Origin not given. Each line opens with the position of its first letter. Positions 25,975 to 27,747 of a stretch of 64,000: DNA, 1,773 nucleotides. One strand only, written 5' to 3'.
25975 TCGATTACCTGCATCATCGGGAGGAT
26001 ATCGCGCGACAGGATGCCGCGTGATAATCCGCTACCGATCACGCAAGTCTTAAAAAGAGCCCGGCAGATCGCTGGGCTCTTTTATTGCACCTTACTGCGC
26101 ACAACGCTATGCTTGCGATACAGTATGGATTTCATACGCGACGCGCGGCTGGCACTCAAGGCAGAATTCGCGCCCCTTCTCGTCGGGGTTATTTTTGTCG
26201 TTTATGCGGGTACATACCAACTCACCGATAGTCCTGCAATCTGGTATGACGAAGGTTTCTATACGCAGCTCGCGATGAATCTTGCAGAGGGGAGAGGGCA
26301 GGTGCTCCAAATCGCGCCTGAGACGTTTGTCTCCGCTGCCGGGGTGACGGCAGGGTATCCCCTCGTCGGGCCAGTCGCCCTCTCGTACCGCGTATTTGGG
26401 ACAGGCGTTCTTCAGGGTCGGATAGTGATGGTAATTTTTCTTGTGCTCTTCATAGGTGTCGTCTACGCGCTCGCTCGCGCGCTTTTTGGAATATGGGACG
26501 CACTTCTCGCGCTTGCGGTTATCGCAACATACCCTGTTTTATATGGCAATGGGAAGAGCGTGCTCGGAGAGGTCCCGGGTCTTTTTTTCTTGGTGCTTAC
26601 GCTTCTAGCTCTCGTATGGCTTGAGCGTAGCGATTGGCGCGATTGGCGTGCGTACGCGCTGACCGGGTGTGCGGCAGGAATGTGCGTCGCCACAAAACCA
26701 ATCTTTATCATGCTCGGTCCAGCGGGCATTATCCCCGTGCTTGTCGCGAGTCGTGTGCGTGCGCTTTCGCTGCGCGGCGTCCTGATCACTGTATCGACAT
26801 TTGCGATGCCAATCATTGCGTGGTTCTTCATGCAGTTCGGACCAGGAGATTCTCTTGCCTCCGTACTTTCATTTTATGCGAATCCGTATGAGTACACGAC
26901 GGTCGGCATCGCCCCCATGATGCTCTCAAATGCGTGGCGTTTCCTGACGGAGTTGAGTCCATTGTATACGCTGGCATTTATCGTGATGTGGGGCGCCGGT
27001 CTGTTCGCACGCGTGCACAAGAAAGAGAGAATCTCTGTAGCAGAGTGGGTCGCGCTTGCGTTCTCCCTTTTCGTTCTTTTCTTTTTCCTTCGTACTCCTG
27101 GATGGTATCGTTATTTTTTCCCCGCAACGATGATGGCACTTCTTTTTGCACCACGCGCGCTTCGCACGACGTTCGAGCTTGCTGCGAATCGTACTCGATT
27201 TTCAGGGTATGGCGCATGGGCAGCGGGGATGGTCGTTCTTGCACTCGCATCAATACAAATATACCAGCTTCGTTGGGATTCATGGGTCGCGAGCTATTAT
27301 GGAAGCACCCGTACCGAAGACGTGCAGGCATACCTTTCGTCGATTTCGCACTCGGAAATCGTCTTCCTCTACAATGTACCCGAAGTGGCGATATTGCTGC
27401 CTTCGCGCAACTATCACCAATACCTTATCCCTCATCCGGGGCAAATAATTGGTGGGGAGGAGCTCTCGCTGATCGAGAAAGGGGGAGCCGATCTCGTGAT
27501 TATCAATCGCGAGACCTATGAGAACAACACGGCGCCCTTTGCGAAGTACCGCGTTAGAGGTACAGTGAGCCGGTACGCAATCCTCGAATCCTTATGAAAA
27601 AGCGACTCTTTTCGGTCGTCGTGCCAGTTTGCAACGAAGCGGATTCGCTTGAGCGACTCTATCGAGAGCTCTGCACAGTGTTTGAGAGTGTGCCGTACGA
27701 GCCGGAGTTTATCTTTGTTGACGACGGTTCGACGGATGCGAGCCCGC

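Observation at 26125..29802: ArnT-like / ArnC-like / YdjC(NaxD)-GtrA cassette: predicted undecaprenyl-phosphate aminosugar modification pathway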

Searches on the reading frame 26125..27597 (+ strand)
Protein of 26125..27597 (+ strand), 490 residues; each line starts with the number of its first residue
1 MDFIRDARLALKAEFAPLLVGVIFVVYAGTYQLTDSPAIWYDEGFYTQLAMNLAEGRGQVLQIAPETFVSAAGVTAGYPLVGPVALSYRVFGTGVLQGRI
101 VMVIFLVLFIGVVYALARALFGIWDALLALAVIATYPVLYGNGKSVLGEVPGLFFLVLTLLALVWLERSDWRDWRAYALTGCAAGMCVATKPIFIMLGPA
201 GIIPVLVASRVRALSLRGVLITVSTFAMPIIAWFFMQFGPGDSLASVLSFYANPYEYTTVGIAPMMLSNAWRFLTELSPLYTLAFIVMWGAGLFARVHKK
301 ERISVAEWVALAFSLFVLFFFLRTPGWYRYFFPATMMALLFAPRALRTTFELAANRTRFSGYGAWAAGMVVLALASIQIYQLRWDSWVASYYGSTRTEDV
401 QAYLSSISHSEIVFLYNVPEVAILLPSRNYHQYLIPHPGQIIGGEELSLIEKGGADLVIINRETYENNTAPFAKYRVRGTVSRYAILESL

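Call 5: search_protein_families(library=pfam, proteins=[window:26125-27597:+], max_evalue=0.01)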
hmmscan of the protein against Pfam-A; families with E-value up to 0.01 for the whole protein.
window:26125-27597:+ (490 aa): 1 family
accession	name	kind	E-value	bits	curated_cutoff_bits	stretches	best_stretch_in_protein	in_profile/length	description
PF13231.12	PMT_2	-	9.4e-13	49.1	26.1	1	85-232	11-155/160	Dolichyl-phosphate-mannose-protein mannosyltransferase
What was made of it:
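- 26125..27597 (+): GT-C fold polytopic glycosyltransferase (PMT_2 / GT39-GT83 type, ArnT-like), 490 aa. Proposed to transfer the sugar from the polyprenyl-phosphate carrier to an acceptor outside the membrane. Pfam PMT_2 at 49.1 bits (call 5).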

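Call 6: search_protein_families(library=ncbifam, proteins=[window:26125-27597:+], max_evalue=0.01)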
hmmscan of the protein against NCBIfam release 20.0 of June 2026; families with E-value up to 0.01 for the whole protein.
window:26125-27597:+ (490 aa): 0 families

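Call 23: search_solved_structures(query=window:26125-27597:+, max_evalue=1, show_alignments=2)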
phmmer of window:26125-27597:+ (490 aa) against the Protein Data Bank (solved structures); distinct sequences matched with E-value up to 1: 1.
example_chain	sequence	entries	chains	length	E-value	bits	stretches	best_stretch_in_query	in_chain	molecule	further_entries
7mcd_A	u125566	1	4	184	8.4e-05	24.9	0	444-474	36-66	AI-designed TIM-barrel F15C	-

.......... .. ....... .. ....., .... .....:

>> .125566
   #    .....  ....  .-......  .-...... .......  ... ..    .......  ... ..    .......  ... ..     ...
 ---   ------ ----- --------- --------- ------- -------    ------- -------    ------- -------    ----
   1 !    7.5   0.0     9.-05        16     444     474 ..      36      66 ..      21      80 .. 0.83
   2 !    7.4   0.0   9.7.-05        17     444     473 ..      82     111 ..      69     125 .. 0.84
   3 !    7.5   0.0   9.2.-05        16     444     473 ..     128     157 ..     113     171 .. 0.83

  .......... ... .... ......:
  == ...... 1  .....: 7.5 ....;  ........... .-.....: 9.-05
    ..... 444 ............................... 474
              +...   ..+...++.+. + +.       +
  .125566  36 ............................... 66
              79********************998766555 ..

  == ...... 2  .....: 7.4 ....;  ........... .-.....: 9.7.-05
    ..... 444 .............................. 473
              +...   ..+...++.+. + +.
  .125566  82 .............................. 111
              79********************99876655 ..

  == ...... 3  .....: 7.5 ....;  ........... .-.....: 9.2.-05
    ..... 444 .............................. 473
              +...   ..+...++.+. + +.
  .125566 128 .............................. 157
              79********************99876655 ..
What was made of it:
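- Tried and rejected: PDB sequence search with the GT-C. It returned only a spurious hit to a designed TIM barrel (call 23).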

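Call 46: find_homologous_proteins(query=window:26125-27597:+, max_evalue=1e-10)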
Query window:26125-27597:+ (490 aa): 300 proteins with E <= 1e-10 among 8000 candidates; the best 120 are listed.
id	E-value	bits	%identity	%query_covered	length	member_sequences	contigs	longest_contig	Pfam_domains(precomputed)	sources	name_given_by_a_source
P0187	0.0e+0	1078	100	100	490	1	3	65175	PF13231.13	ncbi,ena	-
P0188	5.7e-184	631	59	99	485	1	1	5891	PF13231.13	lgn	-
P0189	2.5e-182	625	63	94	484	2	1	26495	PF02366.25,PF13231.13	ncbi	-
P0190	1.8e-145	504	51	95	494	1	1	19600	PF13231.13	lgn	-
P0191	1.1e-142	495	53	97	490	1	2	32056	PF13231.13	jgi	jgi:hypothetical protein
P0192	4.2e-133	463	49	96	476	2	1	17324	PF13231.13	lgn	-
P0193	5.6e-130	453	49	94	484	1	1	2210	PF13231.13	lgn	-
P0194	6.7e-130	452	49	95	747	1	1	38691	PF00535.33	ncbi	-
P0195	1.3e-129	451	51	99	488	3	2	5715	PF13231.13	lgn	-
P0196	2.9e-129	450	46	97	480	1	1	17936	PF13231.13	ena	-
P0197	4.4e-129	450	48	97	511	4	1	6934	PF13231.13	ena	-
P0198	1.1e-127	445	47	94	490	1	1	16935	PF13231.13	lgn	-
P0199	8.3e-127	442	44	99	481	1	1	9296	PF13231.13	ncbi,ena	-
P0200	3.1e-126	440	48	96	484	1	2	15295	PF13231.13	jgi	jgi:4-amino-4-deoxy-L-arabinose transferase-like glycosyltransferase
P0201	7.1e-125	436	47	95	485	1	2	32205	PF13231.13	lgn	-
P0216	7.7e-120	419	48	96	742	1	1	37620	PF00535.33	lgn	-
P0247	2.4e-114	401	44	100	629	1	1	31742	PF04138.21,PF13231.13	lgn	-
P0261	1.2e-111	392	42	100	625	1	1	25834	PF04138.21,PF13231.13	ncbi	-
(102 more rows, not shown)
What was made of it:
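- The GT-C hits PMT_2, and NCBI labels homologues 'glycosyltransferase family 39' (calls 5, 46).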

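Call 56: predict_structure(alignment_id=A2)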
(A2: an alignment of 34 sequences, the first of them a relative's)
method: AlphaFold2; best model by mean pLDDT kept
length: 490 residues; sequences in the alignment: 34
mean_pLDDT: 89.4   pTM: 0.90
mean pLDDT of the five models: 89.4, 88.6, 88.0, 87.1, 86.6
residues with pLDDT >= 90: 325; 70-90: 130; 50-70: 34; < 50: 1
segments of 3 or more residues with pLDDT < 50: none
pLDDT, mean of each block of 10 residues (from residue 1): 59 85 93 82 93 95 95 89 97 93 95 97 94 91 65 97 96 97 97 92 81 89 97 89 81 66 84 86 93 94 94 93 73 93 94 81 86 93 78 84 94 97 95 87 94 97 95 96 96
secondary structure, 60 per line:
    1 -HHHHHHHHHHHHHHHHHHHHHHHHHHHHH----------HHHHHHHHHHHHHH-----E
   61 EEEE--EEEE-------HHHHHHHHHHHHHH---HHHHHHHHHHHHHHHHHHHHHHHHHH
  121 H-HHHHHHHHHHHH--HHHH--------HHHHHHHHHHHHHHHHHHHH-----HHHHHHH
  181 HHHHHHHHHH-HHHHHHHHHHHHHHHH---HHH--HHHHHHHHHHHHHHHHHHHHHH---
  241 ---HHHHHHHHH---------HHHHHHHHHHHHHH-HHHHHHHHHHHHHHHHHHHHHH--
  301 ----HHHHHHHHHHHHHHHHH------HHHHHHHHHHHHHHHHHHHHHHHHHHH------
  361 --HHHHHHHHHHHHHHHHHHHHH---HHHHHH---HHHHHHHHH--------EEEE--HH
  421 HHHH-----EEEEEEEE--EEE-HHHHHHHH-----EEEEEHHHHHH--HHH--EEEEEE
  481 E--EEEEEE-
elements in order: H2-30 H41-54 E60-64 E67-70 H78-91 H95-121 H123-134 H137-140 H149-168 H174-190 H192-207 H216-237 H244-252 H262-275 H277-298 H305-321 H328-354 H363-383 H387-392 H396-404 E413-416 H419-424 E430-437 E440-442 H444-451 E457-461 H462-467 E475-481 E484-489
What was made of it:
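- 26125..27597 (+): AF2 model pLDDT 89.4, pTM 0.90 (call 56).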

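Call 61: fold_search(model_id=the predicted structure, library=pdb)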
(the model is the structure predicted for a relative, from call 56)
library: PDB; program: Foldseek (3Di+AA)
matches with E <= 10: 393; with E <= 0.001: 25
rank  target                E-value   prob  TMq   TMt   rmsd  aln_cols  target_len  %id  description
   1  5f15                  5.3e-09  1.00  0.62  0.57  10.3       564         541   14  Crystal Structure of ArnT from Cupriavidus metallidurans bound to Undecaprenyl phosphate (released 2016-02-17)
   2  5ezm                  1.3e-08  1.00  0.62  0.57  10.1       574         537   14  Crystal Structure of ArnT from Cupriavidus metallidurans in the apo state (released 2016-02-17)
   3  9s6u_A                2.5e-07  1.00  0.60  0.55   7.4       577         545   11  Ternary cryo-EM structure of human ALG9 with Dol25-PP-GlcNAc2Man8, Dol25-P-Man and Fab (released 2026-03-18)
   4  8pn9_A                2.6e-07  1.00  0.62  0.48  10.0       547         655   12  Structure of human oligosaccharyltransferase OST-A complex bound to NGI-1 (released 2024-05-08)
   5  6s7o_A                9.6e-07  1.00  0.61  0.48   9.8       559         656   12  Cryo-EM structure of human oligosaccharyltransferase complex OST-A (released 2019-12-18)
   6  9s6s_A                1.0e-06  1.00  0.62  0.57   7.2       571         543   13  Ternary cryo-EM structure of human ALG9 with Dol25-PP-GlcNAc2Man6, Dol25-P-Man and Fab (released 2026-03-18)
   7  6ftg_5                1.2e-06  1.00  0.57  0.46  12.1       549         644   14  Subtomogram average of OST-containing ribosome-translocon complexes from canine rough microsomal membranes (released 2018-03-21)
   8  8agb_A                1.7e-06  1.00  0.61  0.49   9.5       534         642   10  Structure of yeast oligosaccharylransferase complex with lipid-linked oligosaccharide bound (released 2022-12-07)
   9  6ezn_F                1.9e-06  1.00  0.58  0.46  11.4       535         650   12  Cryo-EM structure of the yeast oligosaccharyltransferase (OST) complex (released 2018-01-17)
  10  3waj                  2.1e-06  1.00  0.60  0.40  11.8       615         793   15  Crystal structure of the Archaeoglobus fulgidus oligosaccharyltransferase (O29867_ARCFU) complex with Zn and sulfate (released 2013-10-30)
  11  7zlh_A                2.3e-06  1.00  0.58  0.46   8.9       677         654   10  Cryo-EM structure of C-mannosyltransferase CeDPY19, in apo state, bound to CMT2-Fab and anti-Fab nanobody (released 2023-01-11)
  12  7oci_F                2.7e-06  1.00  0.59  0.47  10.9       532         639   12  Cryo-EM structure of yeast Ost6p containing oligosaccharyltransferase complex (released 2022-02-16)
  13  8agc_A                3.9e-06  1.00  0.60  0.45  11.6       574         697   10  Structure of yeast oligosaccharylransferase complex with lipid-linked oligosaccharide and non-acceptor peptide bound (released 2022-12-07)
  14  6s7t_A                4.4e-06  1.00  0.62  0.46   7.3       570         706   13  Cryo-EM structure of human oligosaccharyltransferase complex OST-B (released 2019-12-18)
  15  7zlg_A                5.7e-06  1.00  0.58  0.46   9.1       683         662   12  Cryo-EM structure of C-mannosyltransferase CeDPY19, in complex with acceptor peptide and bound to CMT2-Fab and anti-Fa (released 2023-01-11)
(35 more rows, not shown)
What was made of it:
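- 26125..27597 (+): Best PDB fold match is ArnT 5f15/5ezm (E 5e-9, TM 0.62) (call 61).
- On GT-C fold, ArnT/PMT_2 type: Top fold hit is ArnT 5f15 at E 5.3e-9, TM 0.62 (call 61).
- On ArnT proper (L-Ara4N transfer to lipid A): Identity in the structural alignment is 14% (call 61)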

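Call 66: find_encoding_contigs(protein=P0187, flank=2000, max_places=4)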
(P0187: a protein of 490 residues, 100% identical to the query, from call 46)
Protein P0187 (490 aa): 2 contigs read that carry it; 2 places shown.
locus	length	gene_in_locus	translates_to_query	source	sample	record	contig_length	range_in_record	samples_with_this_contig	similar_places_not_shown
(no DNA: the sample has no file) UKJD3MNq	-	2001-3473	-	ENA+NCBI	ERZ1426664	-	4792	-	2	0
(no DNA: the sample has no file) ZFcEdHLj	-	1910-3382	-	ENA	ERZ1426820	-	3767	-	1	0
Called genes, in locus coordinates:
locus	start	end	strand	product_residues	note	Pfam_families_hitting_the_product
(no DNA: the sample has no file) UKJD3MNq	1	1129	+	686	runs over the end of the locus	?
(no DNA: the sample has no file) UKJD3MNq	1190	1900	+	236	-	-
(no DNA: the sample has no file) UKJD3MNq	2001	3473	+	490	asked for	PF13231:PMT_2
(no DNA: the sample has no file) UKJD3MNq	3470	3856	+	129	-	?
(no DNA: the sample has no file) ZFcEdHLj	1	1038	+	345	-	?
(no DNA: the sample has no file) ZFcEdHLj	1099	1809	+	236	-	-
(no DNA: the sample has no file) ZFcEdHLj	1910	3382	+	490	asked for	PF13231:PMT_2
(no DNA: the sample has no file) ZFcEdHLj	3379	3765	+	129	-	?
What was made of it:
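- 26125..27597 (+): The 490-aa start is supported by independent gene calls (call 66).
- Checked: Start of the GT-C gene: the listed ORF begins at a TTG at 25810, but independent gene calls on other contigs give the 490-aa product that starts at the ATG at 26125 (call 66).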
